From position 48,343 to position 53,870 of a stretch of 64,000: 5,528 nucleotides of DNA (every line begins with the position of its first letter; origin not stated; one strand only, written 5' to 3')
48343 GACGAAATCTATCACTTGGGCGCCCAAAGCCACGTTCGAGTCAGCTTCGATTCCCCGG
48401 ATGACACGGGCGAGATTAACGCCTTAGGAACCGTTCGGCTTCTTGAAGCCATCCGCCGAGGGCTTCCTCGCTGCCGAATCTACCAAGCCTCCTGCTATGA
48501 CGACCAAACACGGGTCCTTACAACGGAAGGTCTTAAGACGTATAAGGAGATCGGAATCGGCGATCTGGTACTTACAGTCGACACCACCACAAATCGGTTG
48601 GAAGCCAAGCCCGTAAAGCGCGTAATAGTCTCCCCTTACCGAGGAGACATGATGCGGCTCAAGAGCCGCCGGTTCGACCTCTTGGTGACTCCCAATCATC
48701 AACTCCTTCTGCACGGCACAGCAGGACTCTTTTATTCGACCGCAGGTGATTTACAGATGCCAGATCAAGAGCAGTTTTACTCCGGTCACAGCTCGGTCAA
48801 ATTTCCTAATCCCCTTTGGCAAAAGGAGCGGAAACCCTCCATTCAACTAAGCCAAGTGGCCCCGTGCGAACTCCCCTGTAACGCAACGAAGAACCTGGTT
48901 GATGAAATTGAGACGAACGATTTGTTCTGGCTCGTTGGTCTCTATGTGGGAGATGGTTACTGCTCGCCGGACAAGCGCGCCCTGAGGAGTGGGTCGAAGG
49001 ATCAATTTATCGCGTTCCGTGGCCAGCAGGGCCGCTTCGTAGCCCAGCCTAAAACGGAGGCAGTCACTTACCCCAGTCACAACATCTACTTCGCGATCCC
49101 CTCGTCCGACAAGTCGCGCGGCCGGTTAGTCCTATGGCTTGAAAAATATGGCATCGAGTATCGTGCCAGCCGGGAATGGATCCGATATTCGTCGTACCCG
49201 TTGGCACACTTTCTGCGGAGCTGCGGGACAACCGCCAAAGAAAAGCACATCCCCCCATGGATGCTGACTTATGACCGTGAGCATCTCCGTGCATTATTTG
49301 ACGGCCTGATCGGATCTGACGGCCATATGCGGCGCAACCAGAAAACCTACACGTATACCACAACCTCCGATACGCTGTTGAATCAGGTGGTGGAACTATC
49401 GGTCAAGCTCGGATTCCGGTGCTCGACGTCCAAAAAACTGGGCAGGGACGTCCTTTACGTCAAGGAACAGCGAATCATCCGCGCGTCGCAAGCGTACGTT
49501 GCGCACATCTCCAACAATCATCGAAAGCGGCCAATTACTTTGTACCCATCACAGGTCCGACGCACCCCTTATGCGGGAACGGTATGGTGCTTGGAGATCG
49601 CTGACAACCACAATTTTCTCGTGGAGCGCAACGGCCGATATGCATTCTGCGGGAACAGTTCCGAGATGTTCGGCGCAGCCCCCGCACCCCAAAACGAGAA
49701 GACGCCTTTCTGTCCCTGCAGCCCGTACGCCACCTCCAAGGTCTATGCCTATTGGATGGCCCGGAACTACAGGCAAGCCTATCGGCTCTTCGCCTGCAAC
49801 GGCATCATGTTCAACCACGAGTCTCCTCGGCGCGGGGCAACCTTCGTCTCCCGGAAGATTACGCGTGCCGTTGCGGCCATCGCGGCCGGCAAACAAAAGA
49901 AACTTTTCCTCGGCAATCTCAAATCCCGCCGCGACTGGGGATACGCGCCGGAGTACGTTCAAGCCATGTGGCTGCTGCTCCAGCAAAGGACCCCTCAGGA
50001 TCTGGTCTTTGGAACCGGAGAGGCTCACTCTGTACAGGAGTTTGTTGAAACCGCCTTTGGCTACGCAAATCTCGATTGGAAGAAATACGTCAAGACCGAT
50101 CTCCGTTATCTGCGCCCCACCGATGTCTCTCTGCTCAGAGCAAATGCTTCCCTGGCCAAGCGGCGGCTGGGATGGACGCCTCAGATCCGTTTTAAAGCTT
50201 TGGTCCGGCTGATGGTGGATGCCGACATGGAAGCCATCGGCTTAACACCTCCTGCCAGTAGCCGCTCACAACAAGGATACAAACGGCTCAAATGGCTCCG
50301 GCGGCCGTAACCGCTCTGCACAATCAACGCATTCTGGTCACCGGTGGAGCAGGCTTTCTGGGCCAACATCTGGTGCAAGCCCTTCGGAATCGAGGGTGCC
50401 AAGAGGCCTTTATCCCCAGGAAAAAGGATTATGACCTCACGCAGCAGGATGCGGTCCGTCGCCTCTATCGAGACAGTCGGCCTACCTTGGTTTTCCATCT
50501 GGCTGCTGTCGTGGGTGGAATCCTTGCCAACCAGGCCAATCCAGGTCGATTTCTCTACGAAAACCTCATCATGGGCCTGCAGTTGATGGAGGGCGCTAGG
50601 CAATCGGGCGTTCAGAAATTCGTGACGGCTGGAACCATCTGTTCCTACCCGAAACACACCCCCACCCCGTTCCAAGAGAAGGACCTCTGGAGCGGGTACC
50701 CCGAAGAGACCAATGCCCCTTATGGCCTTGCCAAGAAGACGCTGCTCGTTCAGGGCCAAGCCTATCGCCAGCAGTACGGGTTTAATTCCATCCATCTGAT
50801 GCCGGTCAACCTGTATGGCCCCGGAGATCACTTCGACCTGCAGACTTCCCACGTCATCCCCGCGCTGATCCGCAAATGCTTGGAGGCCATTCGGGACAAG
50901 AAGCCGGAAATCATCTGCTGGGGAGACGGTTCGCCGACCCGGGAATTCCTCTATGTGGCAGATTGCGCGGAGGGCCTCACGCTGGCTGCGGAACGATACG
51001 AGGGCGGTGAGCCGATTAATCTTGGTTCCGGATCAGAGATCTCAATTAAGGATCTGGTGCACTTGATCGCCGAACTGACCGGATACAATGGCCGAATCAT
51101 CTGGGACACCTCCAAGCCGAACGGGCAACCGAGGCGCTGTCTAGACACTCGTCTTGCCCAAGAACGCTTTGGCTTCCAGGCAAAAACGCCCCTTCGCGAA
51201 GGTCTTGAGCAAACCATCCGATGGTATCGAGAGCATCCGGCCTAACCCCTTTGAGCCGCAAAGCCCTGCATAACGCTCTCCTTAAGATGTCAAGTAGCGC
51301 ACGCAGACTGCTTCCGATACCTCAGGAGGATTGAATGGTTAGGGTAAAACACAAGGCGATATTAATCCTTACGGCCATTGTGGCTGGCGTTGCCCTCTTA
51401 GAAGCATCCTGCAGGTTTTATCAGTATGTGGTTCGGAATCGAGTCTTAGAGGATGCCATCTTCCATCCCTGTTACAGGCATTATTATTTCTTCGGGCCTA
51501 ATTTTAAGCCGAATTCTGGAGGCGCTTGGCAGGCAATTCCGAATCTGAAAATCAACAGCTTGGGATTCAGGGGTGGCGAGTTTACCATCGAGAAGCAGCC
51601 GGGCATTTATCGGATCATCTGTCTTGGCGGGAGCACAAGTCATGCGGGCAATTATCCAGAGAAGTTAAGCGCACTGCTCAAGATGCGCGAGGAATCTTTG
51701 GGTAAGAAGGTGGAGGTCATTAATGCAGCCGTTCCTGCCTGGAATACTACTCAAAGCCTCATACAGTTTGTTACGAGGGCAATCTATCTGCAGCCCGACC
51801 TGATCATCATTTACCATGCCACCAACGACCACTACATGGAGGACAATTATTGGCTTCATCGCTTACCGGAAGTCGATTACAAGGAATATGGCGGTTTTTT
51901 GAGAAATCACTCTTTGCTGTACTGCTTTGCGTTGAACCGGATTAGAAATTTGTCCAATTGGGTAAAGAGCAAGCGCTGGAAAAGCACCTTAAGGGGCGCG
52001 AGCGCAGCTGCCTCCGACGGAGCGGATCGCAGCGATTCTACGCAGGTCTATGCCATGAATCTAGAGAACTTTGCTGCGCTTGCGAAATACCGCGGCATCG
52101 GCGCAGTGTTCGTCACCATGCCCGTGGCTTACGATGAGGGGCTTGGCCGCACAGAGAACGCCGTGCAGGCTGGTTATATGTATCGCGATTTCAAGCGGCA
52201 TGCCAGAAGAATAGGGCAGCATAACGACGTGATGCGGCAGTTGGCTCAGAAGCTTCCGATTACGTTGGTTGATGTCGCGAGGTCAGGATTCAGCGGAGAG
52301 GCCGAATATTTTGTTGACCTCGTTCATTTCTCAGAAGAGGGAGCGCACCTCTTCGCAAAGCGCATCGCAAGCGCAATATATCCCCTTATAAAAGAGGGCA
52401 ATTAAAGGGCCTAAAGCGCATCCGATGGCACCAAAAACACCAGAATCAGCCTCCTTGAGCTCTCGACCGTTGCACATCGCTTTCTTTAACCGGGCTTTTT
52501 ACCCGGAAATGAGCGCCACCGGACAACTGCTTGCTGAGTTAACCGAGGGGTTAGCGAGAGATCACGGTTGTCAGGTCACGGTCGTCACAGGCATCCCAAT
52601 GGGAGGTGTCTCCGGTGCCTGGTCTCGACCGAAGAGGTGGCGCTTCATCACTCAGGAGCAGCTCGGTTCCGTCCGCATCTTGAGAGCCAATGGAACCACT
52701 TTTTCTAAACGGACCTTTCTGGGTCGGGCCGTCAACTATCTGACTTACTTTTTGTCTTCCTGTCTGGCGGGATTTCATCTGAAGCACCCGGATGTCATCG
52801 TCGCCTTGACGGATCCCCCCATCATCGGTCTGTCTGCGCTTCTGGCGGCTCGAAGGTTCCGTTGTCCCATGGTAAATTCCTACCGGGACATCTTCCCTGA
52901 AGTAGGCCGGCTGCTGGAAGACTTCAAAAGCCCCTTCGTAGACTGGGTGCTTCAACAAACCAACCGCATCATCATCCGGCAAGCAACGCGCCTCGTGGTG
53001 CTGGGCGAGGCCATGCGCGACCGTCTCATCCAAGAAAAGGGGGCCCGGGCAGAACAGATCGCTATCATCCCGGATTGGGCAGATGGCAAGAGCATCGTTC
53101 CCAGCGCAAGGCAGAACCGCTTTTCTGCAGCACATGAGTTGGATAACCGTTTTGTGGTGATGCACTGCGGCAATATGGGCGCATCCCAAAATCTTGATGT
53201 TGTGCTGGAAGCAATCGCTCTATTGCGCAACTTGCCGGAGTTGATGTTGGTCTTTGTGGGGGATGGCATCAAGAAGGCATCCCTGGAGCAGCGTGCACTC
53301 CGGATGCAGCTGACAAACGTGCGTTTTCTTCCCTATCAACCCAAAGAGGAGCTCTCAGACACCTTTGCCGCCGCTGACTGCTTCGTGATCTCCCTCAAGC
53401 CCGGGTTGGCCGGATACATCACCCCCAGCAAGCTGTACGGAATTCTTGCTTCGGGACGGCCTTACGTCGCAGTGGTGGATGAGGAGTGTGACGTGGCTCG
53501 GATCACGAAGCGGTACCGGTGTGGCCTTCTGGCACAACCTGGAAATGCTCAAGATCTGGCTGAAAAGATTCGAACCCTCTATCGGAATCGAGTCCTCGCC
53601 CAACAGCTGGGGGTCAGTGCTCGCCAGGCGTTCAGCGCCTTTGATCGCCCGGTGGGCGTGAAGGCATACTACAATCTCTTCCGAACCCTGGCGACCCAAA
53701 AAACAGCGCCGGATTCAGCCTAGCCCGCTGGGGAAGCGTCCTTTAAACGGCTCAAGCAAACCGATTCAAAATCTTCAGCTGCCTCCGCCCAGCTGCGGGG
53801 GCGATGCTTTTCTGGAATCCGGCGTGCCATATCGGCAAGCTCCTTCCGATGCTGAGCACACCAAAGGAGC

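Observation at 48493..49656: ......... intein inside GDP-mannose 4,6-dehydratase, an EPS sugar-nucleotide enzyme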

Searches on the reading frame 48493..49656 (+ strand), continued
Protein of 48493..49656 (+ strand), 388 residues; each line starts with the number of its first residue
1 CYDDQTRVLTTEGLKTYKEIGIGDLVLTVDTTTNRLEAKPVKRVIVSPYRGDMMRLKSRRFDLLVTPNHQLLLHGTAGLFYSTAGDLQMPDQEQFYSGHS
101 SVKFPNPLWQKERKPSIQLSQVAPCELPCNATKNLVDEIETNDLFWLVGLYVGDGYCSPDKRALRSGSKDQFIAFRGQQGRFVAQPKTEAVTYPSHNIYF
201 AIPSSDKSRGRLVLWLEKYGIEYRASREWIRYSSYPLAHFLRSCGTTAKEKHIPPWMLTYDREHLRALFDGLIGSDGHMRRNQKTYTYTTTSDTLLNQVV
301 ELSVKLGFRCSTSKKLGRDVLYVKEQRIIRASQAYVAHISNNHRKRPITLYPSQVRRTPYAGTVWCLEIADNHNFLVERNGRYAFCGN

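Call 65: fold_search(model_id=the predicted structure, library=pdb)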
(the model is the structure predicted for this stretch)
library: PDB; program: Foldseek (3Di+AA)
matches with E <= 10: 707; with E <= 0.001: 42
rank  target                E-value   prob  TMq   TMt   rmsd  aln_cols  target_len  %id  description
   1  7qsu                  2.4e-16  1.00  0.53  0.56   6.6       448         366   16  Crystal structure of homing endonuclease-associated TliVMA intein (C1A, d333-339) (released 2022-03-30)
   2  2cw7                  4.6e-16  1.00  0.47  0.36  18.0       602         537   12  Crystal structure of intein homing endonuclease II (released 2006-04-18)
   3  1vde_A                1.6e-15  1.00  0.52  0.48   8.9       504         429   14  PI-SCEI, A HOMING ENDONUCLEASE WITH PROTEIN SPLICING ACTIVITY (released 1998-04-08)
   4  1ef0_A                1.0e-14  1.00  0.48  0.45  11.7       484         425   13  CRYSTAL STRUCTURE OF PI-SCEI MINIPRECURSOR (released 2000-06-07)
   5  1vde_B                2.8e-14  1.00  0.50  0.46  10.2       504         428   13  PI-SCEI, A HOMING ENDONUCLEASE WITH PROTEIN SPLICING ACTIVITY (released 1998-04-08)
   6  7qss                  4.2e-14  1.00  0.55  0.50   6.8       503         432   14  Crystal structure of homing endonuclease-associated TliVMA intein (C1A) (released 2022-03-30)
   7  1dq3                  5.1e-14  1.00  0.56  0.49   7.0       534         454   12  CRYSTAL STRUCTURE OF AN ARCHAEAL INTEIN-ENCODED HOMING ENDONUCLEASE PI-PFUI (released 2000-07-05)
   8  1dfa                  1.1e-13  1.00  0.49  0.47   9.6       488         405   14  CRYSTAL STRUCTURE OF PI-SCEI IN C2 SPACE GROUP (released 1999-12-08)
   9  1lwt_A                1.5e-13  1.00  0.52  0.46  10.9       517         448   14  Crystal structure of the intein homing endonuclease PI-SceI bound to its substrate DNA (Ca2+ free) (released 2002-09-27)
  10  1lws_A                2.5e-13  1.00  0.52  0.48  11.1       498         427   14  Crystal structure of the intein homing endonuclease PI-SceI bound to its recognition sequence (released 2002-09-27)
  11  1jva_B                1.8e-12  1.00  0.50  0.46  10.6       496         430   14  CRYSTAL STRUCTURE OF THE VMA1-DERIVED ENDONUCLEASE BEARING THE N AND C EXTEIN PROPEPTIDES (released 2002-08-29)
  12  1um2_A                2.7e-12  1.00  0.48  0.45  11.5       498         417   13  Crystal Structure of the Vma1-Derived Endonuclease with the Ligated Extein Segment (released 2004-09-22)
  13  7qst                  2.9e-12  1.00  0.48  0.51  13.7       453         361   15  Crystal structure of homing endonuclease-associated PhoVMA intein (C1A) (released 2022-03-30)
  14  1jva_A                3.7e-12  1.00  0.48  0.45  11.5       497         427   12  CRYSTAL STRUCTURE OF THE VMA1-DERIVED ENDONUCLEASE BEARING THE N AND C EXTEIN PROPEPTIDES (released 2002-08-29)
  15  1ef0_B                5.6e-12  1.00  0.43  0.42  16.5       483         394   13  CRYSTAL STRUCTURE OF PI-SCEI MINIPRECURSOR (released 2000-06-07)
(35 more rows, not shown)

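Call 84: search_protein_families(library=pfam, proteins=[L042:126-2498:+, L046:4891-7884:+, L050:5392-7644:+, L053:5539-8268:+, L055:5548-7392:+, L060:5761-7527:+, L057:2750-6046:+, L064:3787-7914:+, L070:5548-7887:+, L076:2249-4594:+], max_evalue=0.000001)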
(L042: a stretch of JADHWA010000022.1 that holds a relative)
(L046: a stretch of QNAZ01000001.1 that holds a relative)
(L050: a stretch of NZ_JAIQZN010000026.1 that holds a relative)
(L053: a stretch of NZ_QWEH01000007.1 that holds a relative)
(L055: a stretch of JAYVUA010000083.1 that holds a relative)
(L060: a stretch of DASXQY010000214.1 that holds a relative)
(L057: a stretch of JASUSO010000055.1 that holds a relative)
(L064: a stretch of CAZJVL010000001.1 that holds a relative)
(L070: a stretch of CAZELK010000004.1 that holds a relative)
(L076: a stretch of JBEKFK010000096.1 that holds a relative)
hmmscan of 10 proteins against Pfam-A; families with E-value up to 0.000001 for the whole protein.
L042:126-2498:+ (791 aa): 1 family
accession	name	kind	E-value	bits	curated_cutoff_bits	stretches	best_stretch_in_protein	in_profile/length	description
PF14528.11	LAGLIDADG_3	-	2.8e-14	53.5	22.5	0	434-491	4-62/82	LAGLIDADG-like domain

L046:4891-7884:+ (998 aa): 2 families
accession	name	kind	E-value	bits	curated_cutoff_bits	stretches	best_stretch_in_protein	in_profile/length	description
PF13597.11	NRDD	-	5.7e-79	266.7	26.2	2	708-985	276-560/562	Anaerobic ribonucleoside-triphosphate reductase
PF14528.11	LAGLIDADG_3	-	5e-08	33.5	22.5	0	592-653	7-74/82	LAGLIDADG-like domain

L050:5392-7644:+ (751 aa): 2 families
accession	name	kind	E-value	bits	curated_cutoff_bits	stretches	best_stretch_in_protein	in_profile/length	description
PF01370.27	Epimerase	-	1e-20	74.6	20.9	1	23-173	1-124/240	NAD dependent epimerase/dehydratase family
PF16363.11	GDP_Man_Dehyd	-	1.3e-15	58.1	27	1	24-172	1-137/332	GDP-mannose 4,6 dehydratase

L053:5539-8268:+ (910 aa): 2 families
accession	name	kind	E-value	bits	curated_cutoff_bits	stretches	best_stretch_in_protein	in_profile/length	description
PF02511.20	Thy1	-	4e-38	131.6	24.8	2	486-671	51-191/191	Thymidylate synthase complementing protein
PF14528.11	LAGLIDADG_3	-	3.7e-13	50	22.5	1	374-446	8-80/82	LAGLIDADG-like domain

L055:5548-7392:+ (615 aa): 1 family
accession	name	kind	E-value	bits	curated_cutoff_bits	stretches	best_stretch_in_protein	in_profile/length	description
PF18406.6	DUF1281_C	-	1.8e-10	41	22.8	1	554-601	16-63/88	Ferredoxin-like domain in Api92-like protein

L060:5761-7527:+ (589 aa): 2 families
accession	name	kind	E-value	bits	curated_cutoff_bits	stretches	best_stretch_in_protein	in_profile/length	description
PF02511.20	Thy1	-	1.5e-48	165.6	24.8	1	420-576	52-191/191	Thymidylate synthase complementing protein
PF14528.11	LAGLIDADG_3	-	6.6e-10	39.6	22.5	1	296-371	5-73/82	LAGLIDADG-like domain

L057:2750-6046:+ (1099 aa): 4 families
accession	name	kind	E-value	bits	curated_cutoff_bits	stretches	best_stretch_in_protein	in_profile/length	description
PF00493.29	MCM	-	1.4e-90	302.7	23.3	2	307-455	2-149/224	MCM P-loop domain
PF17207.9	MCM_OB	-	1.3e-33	115.9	24.8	1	142-269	2-125/126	MCM OB domain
PF17855.7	MCM_lid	-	2.7e-26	92.3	27.4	1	925-1007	2-86/87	MCM AAA-lid domain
PF14528.11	LAGLIDADG_3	-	1.8e-11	44.6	22.5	0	689-739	6-58/82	LAGLIDADG-like domain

L064:3787-7914:+ (1376 aa): 3 families
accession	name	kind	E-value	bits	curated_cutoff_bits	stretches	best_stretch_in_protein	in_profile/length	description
PF13597.11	NRDD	-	1.6e-182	608.5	26.2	3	1064-1374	256-562/562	Anaerobic ribonucleoside-triphosphate reductase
PF03477.21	ATP-cone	-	1.7e-18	67.4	25.8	1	17-106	2-87/88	ATP cone domain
PF14528.11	LAGLIDADG_3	-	1.2e-16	61.2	22.5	1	978-1024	10-61/82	LAGLIDADG-like domain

L070:5548-7887:+ (780 aa): 2 families
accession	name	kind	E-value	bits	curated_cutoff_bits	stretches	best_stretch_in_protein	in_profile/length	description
PF00202.27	Aminotran_3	-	1.6e-109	366.7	30.5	2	493-774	126-401/403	Aminotransferase class-III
PF14528.11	LAGLIDADG_3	-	6.2e-12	46.1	22.5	0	393-437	13-63/82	LAGLIDADG-like domain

L076:2249-4594:+ (782 aa): 3 families
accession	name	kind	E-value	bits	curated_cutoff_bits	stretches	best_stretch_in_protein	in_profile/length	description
PF01071.24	GARS_A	-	8.3e-15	55.6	27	1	102-246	2-143/194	Phosphoribosylglycinamide synthetase, ATP-grasp (A) domain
PF02843.22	GARS_C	-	1.5e-08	35.3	34.8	1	707-768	34-92/92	Phosphoribosylglycinamide synthetase, C domain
PF14528.11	LAGLIDADG_3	-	2.9e-08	34.3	22.5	0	463-516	3-62/82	LAGLIDADG-like domain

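Call 86: search_protein_families(library=ncbifam, proteins=[L086:7953-8897:+], max_evalue=1e-10)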
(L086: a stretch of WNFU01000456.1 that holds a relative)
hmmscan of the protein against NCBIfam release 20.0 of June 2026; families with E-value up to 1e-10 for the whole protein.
L086:7953-8897:+ (315 aa): 8 families
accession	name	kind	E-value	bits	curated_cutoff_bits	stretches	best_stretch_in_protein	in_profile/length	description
NF047922.1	GDPFucSynFcl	equivalog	7.2e-87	291.7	500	1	8-311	3-304/308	GDP-L-fucose synthase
TIGR01179.1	galE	equivalog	2.8e-28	98.7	262.3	1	44-311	55-328/332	UDP-glucose 4-epimerase GalE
TIGR01181.1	dTDP_gluc_dehyt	equivalog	1.4e-23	83.5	365.1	1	43-311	57-314/321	dTDP-glucose 4,6-dehydratase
TIGR04180.1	EDH_00030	hypoth_equivalog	2.5e-19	69.4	475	1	59-269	70-266/297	NAD-dependent 4,6-dehydratase LegB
NF007490.0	PRK10084.1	subfamily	3.2e-14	52.7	649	0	137-311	164-337/361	dTDP-glucose 4,6-dehydratase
NF007956.0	PRK10675.1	subfamily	1.9e-12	47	394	0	48-309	62-330/338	UDP-glucose 4-epimerase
TIGR02622.1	CDP_4_6_dhtase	equivalog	5.1e-12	45.6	278.45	0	44-312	62-334/352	CDP-glucose 4,6-dehydratase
NF007582.0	PRK10217.1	equivalog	1.9e-11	43.7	698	0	44-309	59-332/355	dTDP-glucose 4,6-dehydratase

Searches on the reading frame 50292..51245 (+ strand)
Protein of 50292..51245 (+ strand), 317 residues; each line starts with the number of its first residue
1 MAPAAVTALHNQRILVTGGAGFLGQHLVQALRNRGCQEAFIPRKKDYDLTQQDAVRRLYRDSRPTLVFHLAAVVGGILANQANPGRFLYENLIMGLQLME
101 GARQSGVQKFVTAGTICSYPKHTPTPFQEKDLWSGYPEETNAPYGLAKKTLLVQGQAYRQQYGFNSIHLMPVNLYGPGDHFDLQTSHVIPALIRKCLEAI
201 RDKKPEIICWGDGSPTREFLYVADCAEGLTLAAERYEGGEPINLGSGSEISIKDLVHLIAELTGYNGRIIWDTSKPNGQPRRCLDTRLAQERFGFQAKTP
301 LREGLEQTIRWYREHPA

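Call 35: search_protein_families(library=pfam, proteins=[window:50292-51242:+], max_evalue=0.00001)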
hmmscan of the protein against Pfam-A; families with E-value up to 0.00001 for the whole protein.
window:50292-51242:+ (317 aa): 4 families
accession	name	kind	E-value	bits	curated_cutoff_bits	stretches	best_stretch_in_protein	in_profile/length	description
PF01370.27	Epimerase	-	3.9e-56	190.6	20.9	1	14-245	1-240/240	NAD dependent epimerase/dehydratase family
PF16363.11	GDP_Man_Dehyd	-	4.8e-27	95.7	27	1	47-308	59-332/332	GDP-mannose 4,6 dehydratase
PF04321.23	RmlD_sub_bind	-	2.6e-08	33.8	27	1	13-72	2-60/287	RmlD substrate binding domain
PF02719.21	Polysacc_synt_2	-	2.1e-06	27.6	20.2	0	48-114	62-127/293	Polysaccharide biosynthesis protein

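Call 56: find_encoding_contigs(protein=window:50292-51245:+, flank=1000, max_places=3)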
Protein window:50292-51245:+ (317 aa): no gene with exactly this product is on record in the collection.

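Call 86: search_protein_families(library=ncbifam, proteins=[window:50292-51242:+], max_evalue=1e-10)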
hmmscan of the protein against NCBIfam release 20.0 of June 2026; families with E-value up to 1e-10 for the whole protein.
window:50292-51242:+ (317 aa): 8 families
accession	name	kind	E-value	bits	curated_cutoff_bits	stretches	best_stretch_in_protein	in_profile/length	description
NF047922.1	GDPFucSynFcl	equivalog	2e-88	296.8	500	1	11-315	2-304/308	GDP-L-fucose synthase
TIGR01181.1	dTDP_gluc_dehyt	equivalog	5.3e-27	94.7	365.1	1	48-315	58-314/321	dTDP-glucose 4,6-dehydratase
TIGR04180.1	EDH_00030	hypoth_equivalog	6.4e-27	94.4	475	1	48-275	57-268/297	NAD-dependent 4,6-dehydratase LegB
TIGR01179.1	galE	equivalog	2.4e-25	89.1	262.3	1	13-315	1-328/332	UDP-glucose 4-epimerase GalE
NF007490.0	PRK10084.1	subfamily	1.8e-15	56.8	649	0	141-313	164-335/361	dTDP-glucose 4,6-dehydratase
TIGR02197.1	heptose_epim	equivalog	6.2e-13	48.6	274.6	1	14-271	1-268/316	ADP-glyceromanno-heptose 6-epimerase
NF007582.0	PRK10217.1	equivalog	2.6e-12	46.5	698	0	47-312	58-331/355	dTDP-glucose 4,6-dehydratase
TIGR03466.1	HpnA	hypoth_equivalog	1.4e-11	43.9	367.65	0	13-266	2-249/327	hopanoid-associated sugar epimerase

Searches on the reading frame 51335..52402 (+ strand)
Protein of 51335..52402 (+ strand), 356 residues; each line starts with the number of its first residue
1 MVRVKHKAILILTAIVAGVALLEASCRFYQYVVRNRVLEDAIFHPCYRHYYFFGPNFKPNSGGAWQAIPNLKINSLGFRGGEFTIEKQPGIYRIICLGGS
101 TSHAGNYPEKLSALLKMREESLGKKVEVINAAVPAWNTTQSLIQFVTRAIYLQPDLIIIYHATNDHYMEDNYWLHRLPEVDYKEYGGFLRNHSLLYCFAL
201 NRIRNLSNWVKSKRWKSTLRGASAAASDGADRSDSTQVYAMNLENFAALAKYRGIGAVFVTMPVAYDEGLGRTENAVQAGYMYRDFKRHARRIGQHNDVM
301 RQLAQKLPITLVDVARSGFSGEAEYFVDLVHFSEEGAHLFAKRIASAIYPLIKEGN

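Call 35: search_protein_families(library=pfam, proteins=[window:51335-52402:+], max_evalue=0.00001)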
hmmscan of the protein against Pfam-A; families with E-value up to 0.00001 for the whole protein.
window:51335-52402:+ (356 aa): 1 family
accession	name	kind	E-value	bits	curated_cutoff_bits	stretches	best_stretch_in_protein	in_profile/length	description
PF13472.12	Lipase_GDSL_2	-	1.5e-10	42.3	32.9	1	97-338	2-177/178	GDSL-like Lipase/Acylhydrolase family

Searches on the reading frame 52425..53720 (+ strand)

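Call 36: search_protein_families(library=pfam, proteins=[window:52425-53720:+], max_evalue=0.00001)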
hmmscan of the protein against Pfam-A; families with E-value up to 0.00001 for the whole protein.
window:52425-53720:+ (432 aa): 4 families
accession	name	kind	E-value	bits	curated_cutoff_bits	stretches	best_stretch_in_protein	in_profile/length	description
PF13692.12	Glyco_trans_1_4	-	1.5e-19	71.1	27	1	243-388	2-142/142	Glycosyl transferases group 1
PF00534.26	Glycos_transf_1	-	8.5e-19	68.2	26.4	1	237-401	9-171/172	Glycosyl transferases group 1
PF13579.12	Glyco_trans_4_4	-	9.3e-16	59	29.7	1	36-218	7-158/158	Glycosyl transferase 4-like domain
PF13439.12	Glyco_transf_4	-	4.5e-10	40.2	28.5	1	35-216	7-163/170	Glycosyltransferase Family 4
